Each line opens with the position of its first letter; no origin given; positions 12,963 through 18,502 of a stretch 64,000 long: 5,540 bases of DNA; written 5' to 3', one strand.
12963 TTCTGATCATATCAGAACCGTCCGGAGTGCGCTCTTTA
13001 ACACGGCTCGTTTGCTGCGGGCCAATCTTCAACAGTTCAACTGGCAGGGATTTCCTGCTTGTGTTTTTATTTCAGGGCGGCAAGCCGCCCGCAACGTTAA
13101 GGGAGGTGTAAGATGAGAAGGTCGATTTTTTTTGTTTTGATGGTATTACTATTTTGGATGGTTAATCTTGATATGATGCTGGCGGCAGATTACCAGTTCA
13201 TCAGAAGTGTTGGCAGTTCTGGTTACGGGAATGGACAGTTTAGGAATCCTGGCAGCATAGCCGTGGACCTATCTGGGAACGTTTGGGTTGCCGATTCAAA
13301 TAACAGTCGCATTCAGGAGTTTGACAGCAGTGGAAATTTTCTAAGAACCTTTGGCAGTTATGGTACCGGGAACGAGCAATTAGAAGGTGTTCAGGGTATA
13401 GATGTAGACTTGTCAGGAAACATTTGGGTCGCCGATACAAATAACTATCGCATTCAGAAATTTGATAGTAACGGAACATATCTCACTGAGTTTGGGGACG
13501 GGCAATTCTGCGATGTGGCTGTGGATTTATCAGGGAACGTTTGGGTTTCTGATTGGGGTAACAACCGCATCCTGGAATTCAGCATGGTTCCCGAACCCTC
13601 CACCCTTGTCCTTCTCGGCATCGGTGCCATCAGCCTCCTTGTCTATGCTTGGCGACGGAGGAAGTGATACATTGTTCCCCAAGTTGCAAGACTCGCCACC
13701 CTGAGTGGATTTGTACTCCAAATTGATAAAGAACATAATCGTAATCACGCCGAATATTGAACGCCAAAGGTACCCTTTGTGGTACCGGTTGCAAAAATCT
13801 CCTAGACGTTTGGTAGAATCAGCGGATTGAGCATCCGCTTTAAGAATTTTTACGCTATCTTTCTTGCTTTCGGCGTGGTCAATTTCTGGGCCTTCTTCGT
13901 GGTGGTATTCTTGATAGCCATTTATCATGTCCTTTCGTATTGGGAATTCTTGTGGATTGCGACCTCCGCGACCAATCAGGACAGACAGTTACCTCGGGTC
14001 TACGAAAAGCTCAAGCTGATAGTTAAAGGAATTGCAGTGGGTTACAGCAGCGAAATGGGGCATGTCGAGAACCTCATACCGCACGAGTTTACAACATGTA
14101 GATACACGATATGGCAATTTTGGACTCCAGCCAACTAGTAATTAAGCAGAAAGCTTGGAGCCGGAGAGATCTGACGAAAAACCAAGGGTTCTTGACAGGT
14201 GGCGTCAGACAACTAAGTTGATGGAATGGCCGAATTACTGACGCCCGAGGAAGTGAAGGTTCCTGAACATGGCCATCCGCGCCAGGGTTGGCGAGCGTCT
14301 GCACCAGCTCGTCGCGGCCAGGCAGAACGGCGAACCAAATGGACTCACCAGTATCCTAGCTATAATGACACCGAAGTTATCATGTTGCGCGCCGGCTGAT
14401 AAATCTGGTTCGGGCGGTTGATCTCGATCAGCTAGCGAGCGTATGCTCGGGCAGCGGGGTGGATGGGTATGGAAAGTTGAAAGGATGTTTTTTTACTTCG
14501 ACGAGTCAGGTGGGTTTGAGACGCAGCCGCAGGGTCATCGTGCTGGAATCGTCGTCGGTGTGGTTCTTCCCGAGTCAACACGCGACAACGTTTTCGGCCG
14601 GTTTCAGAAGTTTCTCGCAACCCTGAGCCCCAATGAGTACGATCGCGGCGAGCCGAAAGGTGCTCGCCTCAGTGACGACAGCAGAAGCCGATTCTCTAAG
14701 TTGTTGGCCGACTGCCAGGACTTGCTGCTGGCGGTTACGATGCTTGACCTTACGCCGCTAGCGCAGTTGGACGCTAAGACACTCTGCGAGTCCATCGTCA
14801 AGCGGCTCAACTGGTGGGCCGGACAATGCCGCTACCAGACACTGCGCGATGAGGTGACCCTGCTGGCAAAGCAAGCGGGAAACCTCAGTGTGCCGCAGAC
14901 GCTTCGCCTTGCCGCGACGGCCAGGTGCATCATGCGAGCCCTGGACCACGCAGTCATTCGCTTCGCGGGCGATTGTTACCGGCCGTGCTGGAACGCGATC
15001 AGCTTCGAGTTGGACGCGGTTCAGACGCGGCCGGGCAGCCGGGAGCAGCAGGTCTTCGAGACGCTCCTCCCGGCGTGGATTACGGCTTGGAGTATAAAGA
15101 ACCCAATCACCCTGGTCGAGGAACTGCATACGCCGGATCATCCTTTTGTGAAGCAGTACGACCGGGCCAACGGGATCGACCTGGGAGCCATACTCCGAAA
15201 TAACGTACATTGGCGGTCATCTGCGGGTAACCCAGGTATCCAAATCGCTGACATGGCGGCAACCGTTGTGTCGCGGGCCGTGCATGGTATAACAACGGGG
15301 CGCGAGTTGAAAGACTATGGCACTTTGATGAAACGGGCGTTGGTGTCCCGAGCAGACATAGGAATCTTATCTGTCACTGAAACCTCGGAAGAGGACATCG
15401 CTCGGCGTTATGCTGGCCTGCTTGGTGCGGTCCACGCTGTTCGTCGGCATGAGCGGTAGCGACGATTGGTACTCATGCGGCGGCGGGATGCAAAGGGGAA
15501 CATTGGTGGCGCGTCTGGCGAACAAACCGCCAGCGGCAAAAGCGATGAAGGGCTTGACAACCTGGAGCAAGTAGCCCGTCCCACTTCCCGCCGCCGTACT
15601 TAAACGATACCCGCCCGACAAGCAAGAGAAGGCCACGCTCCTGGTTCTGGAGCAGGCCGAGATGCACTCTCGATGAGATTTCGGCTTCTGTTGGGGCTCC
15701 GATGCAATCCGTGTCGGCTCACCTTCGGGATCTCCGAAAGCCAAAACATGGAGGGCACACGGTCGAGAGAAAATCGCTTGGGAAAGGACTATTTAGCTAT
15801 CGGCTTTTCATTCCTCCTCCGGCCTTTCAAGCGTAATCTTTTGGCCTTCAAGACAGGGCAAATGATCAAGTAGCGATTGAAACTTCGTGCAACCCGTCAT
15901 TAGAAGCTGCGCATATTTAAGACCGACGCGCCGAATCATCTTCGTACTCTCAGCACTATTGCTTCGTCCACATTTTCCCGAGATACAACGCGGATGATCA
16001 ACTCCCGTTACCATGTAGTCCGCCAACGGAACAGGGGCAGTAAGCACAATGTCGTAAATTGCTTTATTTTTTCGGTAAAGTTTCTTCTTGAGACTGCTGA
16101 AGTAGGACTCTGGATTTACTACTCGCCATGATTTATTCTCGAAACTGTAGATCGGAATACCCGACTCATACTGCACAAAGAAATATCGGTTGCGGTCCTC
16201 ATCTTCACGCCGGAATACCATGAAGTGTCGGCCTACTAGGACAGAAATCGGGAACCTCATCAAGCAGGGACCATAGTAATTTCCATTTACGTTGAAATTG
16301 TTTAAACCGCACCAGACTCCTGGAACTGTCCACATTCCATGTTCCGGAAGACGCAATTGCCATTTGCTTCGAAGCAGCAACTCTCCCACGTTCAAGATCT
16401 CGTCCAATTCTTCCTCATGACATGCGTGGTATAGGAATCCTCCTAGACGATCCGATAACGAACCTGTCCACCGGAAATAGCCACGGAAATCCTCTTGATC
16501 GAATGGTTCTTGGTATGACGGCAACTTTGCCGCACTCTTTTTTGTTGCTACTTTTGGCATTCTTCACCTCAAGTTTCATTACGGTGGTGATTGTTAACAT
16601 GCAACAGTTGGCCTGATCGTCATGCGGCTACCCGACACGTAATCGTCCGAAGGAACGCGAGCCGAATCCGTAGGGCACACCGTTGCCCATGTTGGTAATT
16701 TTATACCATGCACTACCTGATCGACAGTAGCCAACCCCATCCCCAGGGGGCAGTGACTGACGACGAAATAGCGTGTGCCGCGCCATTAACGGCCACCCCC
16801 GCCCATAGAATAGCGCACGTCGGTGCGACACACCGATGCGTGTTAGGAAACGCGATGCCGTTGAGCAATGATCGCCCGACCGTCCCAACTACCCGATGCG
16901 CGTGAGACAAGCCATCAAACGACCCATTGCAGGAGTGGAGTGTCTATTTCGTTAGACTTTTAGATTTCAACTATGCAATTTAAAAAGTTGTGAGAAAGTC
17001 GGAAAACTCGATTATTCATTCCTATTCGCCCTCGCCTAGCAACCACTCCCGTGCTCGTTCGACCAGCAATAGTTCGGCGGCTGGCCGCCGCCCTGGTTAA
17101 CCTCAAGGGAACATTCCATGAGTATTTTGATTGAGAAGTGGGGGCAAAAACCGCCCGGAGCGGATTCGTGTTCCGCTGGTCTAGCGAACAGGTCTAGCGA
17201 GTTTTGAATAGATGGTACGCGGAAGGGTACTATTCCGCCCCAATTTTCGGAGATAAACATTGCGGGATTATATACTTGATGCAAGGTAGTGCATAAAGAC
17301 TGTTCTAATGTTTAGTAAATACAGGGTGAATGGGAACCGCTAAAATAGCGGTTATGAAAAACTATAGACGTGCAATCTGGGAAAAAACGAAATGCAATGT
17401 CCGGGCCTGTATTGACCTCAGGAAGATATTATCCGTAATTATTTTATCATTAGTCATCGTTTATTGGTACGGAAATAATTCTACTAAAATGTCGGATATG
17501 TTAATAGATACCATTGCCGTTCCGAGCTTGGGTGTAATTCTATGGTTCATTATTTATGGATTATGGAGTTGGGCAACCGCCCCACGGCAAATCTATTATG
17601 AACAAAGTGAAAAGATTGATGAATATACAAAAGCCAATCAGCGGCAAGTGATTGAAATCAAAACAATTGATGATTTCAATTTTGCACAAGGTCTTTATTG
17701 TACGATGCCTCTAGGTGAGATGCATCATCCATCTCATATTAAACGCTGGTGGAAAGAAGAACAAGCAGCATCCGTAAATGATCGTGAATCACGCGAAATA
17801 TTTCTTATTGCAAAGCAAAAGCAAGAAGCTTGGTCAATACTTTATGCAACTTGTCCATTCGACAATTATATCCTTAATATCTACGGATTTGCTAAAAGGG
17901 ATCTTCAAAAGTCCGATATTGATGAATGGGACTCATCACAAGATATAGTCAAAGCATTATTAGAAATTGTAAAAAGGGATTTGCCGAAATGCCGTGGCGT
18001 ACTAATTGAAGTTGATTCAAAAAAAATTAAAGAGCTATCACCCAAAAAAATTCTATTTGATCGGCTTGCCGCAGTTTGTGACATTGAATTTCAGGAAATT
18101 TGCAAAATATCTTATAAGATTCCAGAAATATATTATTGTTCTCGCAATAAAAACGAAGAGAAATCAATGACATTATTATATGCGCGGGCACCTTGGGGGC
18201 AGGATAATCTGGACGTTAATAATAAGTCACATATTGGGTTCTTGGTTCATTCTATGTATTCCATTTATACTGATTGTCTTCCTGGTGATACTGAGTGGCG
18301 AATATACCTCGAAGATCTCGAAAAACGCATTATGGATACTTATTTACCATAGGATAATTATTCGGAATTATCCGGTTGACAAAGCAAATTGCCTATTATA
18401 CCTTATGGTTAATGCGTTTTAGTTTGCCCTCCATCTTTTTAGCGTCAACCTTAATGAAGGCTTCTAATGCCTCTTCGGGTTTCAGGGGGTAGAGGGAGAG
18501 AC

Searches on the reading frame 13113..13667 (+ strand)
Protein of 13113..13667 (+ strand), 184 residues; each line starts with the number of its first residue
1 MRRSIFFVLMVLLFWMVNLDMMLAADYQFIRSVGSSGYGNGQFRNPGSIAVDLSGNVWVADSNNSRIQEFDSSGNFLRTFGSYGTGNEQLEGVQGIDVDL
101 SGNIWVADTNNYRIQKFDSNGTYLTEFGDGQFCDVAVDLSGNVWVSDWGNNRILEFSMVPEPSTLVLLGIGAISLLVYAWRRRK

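Call 12: search_protein_families(library=pfam, proteins=[window:13113-13667:+], max_evalue=0.01)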
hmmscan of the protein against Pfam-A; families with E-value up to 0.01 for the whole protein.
window:13113-13667:+ (184 aa): 8 families
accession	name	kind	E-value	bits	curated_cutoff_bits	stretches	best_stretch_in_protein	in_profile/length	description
PF01436.27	NHL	-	1.3e-20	72.7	20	3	43-70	1-28/28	NHL repeat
PF08450.18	SGL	-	1.8e-10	41.3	26.3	1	44-78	184-218/246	SMP-30/Gluconolactonase/LRE-like region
PF07589.16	PEP-CTERM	-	1.6e-07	31.6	20.7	1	159-183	2-24/24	PEP-CTERM motif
PF13449.12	Phytase-like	-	6.9e-06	26.6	27.6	0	45-80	69-104/284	Esterase-like activity of phytase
PF24684.1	Vgb_lyase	-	9.4e-05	21.8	50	0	95-155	185-248/290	Virginiamycin B lyase family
PF17170.10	DUF5128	-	0.00016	21.4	22.9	1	56-127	55-128/321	6-bladed beta-propeller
PF25021.1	TEN_NHL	-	0.00032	20.2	27.1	0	42-74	140-170/357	Teneurin NHL domain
PF24303.1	DUF7485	-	0.0009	19.2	27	0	100-125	40-65/284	Domain of unknown function (DUF7485)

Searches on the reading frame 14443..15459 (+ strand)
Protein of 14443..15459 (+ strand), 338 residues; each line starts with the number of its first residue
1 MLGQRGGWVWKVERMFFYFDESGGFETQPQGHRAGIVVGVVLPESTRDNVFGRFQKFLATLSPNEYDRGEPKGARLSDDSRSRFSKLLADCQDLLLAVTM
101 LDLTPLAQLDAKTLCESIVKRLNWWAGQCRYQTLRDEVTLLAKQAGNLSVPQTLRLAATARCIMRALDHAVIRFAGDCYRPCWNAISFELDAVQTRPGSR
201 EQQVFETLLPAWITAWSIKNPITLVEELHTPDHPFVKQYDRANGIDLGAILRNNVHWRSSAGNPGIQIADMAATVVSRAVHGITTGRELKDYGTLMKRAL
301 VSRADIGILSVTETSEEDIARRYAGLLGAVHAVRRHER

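Call 10: search_protein_families(library=pfam, proteins=[window:14443-15459:+], max_evalue=0.01)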
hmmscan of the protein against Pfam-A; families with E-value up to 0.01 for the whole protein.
window:14443-15459:+ (338 aa): 1 family
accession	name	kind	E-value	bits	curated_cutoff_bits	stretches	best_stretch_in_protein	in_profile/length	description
PF12686.12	DUF3800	-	0.00011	23.3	21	1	16-278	1-148/149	Protein of unknown function (DUF3800)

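Call 25: search_protein_families(library=phrogs, proteins=[window:14443-15459:+], max_evalue=0.01)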
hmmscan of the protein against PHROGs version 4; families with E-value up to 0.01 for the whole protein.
window:14443-15459:+ (338 aa): 0 families

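Call 26: search_protein_families(library=padloc, proteins=[window:14443-15459:+], max_evalue=0.01)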
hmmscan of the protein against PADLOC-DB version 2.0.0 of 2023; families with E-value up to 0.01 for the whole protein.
window:14443-15459:+ (338 aa): 0 families

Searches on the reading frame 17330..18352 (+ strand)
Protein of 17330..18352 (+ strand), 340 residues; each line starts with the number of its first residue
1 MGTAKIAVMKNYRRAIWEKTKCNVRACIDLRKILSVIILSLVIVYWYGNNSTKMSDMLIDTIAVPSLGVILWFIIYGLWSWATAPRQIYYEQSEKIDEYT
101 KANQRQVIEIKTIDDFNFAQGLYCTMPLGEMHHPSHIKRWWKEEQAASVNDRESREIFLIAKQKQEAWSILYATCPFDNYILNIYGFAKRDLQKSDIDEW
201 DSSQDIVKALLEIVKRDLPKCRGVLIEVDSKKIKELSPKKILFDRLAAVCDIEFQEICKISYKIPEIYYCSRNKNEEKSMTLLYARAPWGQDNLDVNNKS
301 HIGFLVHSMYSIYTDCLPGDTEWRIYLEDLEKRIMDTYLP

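Call 10: search_protein_families(library=pfam, proteins=[window:17330-18352:+], max_evalue=0.01)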
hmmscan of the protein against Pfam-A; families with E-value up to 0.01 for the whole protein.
window:17330-18352:+ (340 aa): 0 families

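Call 25: search_protein_families(library=phrogs, proteins=[window:17330-18352:+], max_evalue=0.01)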
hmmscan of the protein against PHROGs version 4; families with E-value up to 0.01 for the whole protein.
window:17330-18352:+ (340 aa): 0 families

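Call 26: search_protein_families(library=padloc, proteins=[window:17330-18352:+], max_evalue=0.01)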
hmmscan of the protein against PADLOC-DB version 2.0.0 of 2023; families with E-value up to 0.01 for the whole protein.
window:17330-18352:+ (340 aa): 0 families

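Call 94: predict_structure(protein=window:17330-18352:+)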
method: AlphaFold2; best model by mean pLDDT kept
length: 340 residues; sequences in the alignment: 1
mean_pLDDT: 39.1   pTM: 0.24
mean pLDDT of the five models: 39.1, 35.5, 34.3, 31.8, 31.5
residues with pLDDT >= 90: 0; 70-90: 25; 50-70: 32; < 50: 283
segments of 3 or more residues with pLDDT < 50: 1-27, 84-330, 332-340
pLDDT, mean of each block of 10 residues (from residue 1): 30 38 48 72 73 56 68 70 43 36 34 38 30 28 28 31 30 30 30 31 39 37 31 31 29 25 29 30 34 38 40 37 43 42
secondary structure, 60 per line:
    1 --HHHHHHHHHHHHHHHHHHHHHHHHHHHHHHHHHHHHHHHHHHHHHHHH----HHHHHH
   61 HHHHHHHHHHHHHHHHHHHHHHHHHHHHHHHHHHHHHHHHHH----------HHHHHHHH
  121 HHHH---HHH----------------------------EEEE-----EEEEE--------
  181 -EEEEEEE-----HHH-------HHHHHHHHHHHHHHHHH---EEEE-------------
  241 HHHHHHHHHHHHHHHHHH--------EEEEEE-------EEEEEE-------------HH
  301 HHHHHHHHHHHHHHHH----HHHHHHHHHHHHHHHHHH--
elements in order: H3-50 H55-102 H113-124 E159-162 E168-172 E182-188 H204-220 E224-227 H241-258 E267-272 E280-285 H299-316 H321-338
